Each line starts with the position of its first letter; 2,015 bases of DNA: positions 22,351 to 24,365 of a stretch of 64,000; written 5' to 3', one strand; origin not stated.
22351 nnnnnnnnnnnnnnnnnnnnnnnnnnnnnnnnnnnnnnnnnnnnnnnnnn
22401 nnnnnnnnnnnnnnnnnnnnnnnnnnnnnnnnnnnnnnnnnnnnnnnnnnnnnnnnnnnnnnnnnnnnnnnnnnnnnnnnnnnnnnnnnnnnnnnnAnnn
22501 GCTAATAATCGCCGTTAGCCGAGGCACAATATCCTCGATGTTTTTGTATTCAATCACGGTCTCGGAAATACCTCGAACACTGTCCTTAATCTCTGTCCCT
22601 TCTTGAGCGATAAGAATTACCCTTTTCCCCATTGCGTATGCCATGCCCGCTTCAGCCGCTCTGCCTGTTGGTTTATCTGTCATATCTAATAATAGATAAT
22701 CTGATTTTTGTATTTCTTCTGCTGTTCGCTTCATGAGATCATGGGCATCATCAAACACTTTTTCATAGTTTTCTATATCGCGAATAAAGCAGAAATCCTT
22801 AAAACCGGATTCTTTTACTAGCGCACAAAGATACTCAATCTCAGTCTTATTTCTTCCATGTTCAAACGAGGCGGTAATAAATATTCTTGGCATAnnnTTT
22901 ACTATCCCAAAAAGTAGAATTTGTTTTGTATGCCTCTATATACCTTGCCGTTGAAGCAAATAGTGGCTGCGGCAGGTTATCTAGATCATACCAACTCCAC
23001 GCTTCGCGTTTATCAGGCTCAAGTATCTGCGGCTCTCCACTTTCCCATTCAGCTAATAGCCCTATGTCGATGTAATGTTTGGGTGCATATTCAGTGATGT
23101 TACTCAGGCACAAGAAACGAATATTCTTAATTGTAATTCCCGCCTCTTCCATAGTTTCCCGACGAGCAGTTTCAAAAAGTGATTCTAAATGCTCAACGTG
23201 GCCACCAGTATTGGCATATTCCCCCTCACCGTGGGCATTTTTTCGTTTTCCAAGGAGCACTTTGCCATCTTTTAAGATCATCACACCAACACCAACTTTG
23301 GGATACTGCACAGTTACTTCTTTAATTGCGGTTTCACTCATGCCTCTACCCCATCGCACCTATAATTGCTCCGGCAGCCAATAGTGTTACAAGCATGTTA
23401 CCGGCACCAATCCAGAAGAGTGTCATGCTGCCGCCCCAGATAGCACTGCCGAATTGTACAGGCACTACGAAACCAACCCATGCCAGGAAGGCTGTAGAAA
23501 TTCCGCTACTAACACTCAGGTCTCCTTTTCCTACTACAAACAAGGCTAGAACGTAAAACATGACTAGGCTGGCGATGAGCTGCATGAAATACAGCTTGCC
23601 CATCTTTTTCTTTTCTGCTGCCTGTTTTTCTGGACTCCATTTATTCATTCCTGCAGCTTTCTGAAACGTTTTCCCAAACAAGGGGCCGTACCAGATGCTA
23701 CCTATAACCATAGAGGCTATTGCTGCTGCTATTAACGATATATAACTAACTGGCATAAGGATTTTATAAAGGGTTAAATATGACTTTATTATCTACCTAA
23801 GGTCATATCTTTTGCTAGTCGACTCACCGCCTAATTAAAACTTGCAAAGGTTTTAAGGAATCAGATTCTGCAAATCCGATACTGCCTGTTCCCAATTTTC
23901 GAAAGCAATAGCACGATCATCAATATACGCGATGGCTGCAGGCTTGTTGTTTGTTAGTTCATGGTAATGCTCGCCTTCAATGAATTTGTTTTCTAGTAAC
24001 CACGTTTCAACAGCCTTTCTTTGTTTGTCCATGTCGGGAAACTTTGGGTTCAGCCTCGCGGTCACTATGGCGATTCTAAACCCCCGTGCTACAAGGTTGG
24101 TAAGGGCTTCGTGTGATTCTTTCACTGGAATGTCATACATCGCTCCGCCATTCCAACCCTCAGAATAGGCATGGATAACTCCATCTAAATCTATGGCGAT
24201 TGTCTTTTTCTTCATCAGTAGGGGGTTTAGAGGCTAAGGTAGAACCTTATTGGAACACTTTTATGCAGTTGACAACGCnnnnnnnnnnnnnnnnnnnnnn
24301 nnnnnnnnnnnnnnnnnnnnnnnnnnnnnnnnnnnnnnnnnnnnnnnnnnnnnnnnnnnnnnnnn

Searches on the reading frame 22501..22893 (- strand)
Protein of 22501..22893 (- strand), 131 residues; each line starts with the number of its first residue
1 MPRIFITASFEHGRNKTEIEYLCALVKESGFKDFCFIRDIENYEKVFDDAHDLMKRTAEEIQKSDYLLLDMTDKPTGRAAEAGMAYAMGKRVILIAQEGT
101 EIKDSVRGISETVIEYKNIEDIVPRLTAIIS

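Call 6: search_protein_families(library=pfam, max_evalue=1, proteins=[window:22501-22893:-])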
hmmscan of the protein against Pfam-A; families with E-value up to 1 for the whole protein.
seq(131 aa): 3 families
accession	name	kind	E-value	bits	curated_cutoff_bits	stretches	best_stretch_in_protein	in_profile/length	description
PF05014.21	Nuc_deoxyrib_tr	-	3.7e-06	27.5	28.8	1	14-101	12-102/117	Nucleoside 2-deoxyribosyltransferase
PF22872.1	DUF7018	-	0.063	14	27.8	0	36-73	72-109/116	Domain of unknown function (DUF7018)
PF18306.6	LDcluster4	-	0.11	12.5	26.3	1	61-122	91-150/151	SLOG cluster4 family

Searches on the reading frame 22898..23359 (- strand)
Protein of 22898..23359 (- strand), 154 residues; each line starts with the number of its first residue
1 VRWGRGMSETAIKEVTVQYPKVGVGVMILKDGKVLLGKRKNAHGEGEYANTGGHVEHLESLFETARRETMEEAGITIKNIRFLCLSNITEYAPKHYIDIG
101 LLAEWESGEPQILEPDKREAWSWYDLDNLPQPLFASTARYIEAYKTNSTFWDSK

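Call 6: search_protein_families(library=pfam, max_evalue=1, proteins=[window:22898-23359:-])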
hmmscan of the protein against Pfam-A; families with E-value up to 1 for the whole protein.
seq(154 aa): 1 family
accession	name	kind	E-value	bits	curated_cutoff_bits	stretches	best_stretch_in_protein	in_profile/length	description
PF00293.34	NUDIX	-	1.4e-17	64.4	21.1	1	21-139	3-129/134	NUDIX domain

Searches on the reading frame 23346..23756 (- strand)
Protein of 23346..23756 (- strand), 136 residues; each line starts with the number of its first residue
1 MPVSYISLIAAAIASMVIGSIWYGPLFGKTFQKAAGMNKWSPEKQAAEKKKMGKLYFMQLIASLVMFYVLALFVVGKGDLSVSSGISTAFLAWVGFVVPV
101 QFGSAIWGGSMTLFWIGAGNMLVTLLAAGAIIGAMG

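Call 11: search_protein_families(library=pfam, max_evalue=0.001, proteins=[window:23346-23756:-])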
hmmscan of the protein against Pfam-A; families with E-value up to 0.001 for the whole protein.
window:23346-23756:- (136 aa): 1 family
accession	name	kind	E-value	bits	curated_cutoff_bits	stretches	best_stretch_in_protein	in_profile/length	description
PF08570.15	DUF1761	-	3e-23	82.9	31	1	7-133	2-123/123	Protein of unknown function (DUF1761)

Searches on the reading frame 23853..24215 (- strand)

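Call 11: search_protein_families(library=pfam, max_evalue=0.001, proteins=[window:23853-24215:-])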
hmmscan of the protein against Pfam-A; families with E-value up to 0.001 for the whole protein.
window:23853-24215:- (120 aa): 0 families

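Call 17: search_protein_families(library=ncbifam, max_evalue=0.1, proteins=[window:23853-24215:-])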
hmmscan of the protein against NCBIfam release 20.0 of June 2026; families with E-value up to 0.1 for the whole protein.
window:23853-24215:- (120 aa): 8 families
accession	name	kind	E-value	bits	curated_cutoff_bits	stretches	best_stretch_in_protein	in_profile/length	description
NF046079.1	HAD_phos_BT0820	equivalog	0.0012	19.2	165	1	5-111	2-106/137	BT0820 family HAD-type phosphatase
TIGR01681.1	HAD-SF-IIIC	subfamily_domain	0.0029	18.4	35.75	1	35-110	38-130/132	HAD-IIIC family phosphatase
TIGR01662.1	HAD-SF-IIIA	subfamily_domain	0.0029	17.7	44.6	1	4-75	1-73/141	HAD-IIIA family hydrolase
NF006506.0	PRK08942.1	equivalog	0.0054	16.3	178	1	2-53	2-53/182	D-glycero-beta-D-manno-heptose 1,7-bisphosphate 7-phosphatase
TIGR01689.1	EcbF-BcbF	subfamily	0.02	14.9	162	1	4-108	2-107/126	capsule biosynthesis phosphatase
TIGR01656.1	Histidinol-ppas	subfamily_domain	0.04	13.8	84.15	1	4-54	1-53/149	histidinol-phosphate phosphatase domain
NF052616.1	ACP_for_OlsHI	equivalog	0.068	13.5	130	0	62-96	1-34/83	ornithine lipid biosynthesis acyl carrier protein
TIGR00099.1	Cof-subfamily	subfamily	0.086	12.4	137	1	6-83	2-70/256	Cof-type HAD-IIB family hydrolase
